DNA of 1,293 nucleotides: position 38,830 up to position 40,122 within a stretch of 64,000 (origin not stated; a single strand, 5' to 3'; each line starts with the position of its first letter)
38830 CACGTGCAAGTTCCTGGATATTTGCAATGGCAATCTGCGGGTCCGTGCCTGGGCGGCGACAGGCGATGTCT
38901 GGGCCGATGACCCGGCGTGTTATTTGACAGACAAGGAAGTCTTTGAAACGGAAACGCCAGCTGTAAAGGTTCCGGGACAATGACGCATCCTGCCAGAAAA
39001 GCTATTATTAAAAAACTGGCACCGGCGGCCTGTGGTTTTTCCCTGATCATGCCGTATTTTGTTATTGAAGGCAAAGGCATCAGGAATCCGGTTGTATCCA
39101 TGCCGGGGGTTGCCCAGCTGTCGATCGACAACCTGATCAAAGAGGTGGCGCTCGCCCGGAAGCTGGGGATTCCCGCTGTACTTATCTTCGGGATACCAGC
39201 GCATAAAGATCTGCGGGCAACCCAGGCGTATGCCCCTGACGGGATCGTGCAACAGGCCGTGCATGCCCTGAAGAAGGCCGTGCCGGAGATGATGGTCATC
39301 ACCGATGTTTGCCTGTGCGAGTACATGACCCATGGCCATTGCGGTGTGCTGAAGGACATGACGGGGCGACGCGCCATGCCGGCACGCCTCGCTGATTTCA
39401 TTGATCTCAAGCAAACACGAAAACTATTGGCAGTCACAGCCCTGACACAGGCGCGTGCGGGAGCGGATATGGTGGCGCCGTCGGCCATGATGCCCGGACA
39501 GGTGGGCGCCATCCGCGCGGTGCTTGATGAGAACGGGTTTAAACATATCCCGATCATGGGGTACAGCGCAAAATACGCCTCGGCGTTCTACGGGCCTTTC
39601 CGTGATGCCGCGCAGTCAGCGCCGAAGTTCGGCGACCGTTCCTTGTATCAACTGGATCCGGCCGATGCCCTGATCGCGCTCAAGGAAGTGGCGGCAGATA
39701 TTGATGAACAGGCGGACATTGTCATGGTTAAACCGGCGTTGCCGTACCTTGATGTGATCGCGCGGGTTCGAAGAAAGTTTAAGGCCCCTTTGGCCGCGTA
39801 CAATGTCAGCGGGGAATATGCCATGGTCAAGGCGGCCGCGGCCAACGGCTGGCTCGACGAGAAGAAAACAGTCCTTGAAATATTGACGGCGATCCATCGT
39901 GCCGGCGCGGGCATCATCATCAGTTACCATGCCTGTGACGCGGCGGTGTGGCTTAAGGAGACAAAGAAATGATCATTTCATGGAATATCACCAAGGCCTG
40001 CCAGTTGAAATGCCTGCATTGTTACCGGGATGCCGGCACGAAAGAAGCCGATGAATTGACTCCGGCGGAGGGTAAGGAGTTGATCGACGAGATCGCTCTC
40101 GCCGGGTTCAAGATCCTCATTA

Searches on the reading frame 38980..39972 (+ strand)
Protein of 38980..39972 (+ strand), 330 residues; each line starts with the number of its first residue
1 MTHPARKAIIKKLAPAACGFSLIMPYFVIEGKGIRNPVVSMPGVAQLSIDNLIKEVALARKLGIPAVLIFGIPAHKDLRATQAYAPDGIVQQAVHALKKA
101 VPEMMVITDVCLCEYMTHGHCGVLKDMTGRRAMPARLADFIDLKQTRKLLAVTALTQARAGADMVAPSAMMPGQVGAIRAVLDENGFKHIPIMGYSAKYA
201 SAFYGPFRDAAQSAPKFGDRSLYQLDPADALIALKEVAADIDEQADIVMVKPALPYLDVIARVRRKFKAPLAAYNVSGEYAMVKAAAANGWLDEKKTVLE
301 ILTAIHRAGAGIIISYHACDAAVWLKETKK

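Call 103: search_solved_structures(query=window:38980-39972:+, max_evalue=1e-20)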
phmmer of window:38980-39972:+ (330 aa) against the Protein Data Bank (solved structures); distinct sequences matched with E-value up to 1e-20: 24.
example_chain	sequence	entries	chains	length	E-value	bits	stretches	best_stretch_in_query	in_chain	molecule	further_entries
5lzl_A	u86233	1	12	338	1.1e-91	310.7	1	21-327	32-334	Delta-aminolevulinic acid dehydratase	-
1w1z_A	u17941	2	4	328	1.1e-83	284.4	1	21-324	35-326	DELTA-AMINOLEVULINIC ACID DEHYDRATASE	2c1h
1w5q_A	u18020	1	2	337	2.7e-83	283.1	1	21-326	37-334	DELTA-AMINOLEVULINIC ACID DEHYDRATASE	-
1w5p_A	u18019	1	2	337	6.9e-83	281.8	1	21-326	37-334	DELTA-AMINOLEVULINIC ACID DEHYDRATASE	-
1w5o_A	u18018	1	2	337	5.4e-82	278.9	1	21-326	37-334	DELTA-AMINOLEVULINIC ACID DEHYDRATASE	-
1w5n_A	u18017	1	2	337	1.1e-80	274.6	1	21-326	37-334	DELTA-AMINOLEVULINIC ACID DEHYDRATASE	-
1w5m_A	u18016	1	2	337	2.3e-80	273.5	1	21-326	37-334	DELTA-AMINOLEVULINIC ACID DEHYDRATASE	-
1w56_A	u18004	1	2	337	2.4e-80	273.4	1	21-326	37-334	DELTA-AMINOLEVULINIC ACID DEHYDRATASE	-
1w54_A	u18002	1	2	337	4.7e-79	269.2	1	21-326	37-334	DELTA-AMINOLEVULINIC ACID DEHYDRATASE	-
3obk_A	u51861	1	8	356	6.6e-78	265.4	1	20-328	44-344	Delta-aminolevulinic acid dehydratase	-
1b4k_A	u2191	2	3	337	1.6e-77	264.2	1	21-326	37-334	PROTEIN (5-AMINOLEVULINIC ACID DEHYDRATASE) | DELTA-AMINOLEVULINIC ACID DEHYDRATASE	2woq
1gzg_A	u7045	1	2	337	2e-77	263.8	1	21-326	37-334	DELTA-AMINOLEVULINIC ACID DEHYDRATASE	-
2c13_A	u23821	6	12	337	2.3e-77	263.7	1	21-326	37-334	DELTA-AMINOLEVULINIC ACID DEHYDRATASE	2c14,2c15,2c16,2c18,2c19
2z0i_A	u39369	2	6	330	1.2e-74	254.8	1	15-327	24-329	Delta-aminolevulinic acid dehydratase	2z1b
1b4e_A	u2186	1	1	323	7.5e-73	248.8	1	21-322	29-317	PROTEIN (5-AMINOLEVULINIC ACID DEHYDRATASE)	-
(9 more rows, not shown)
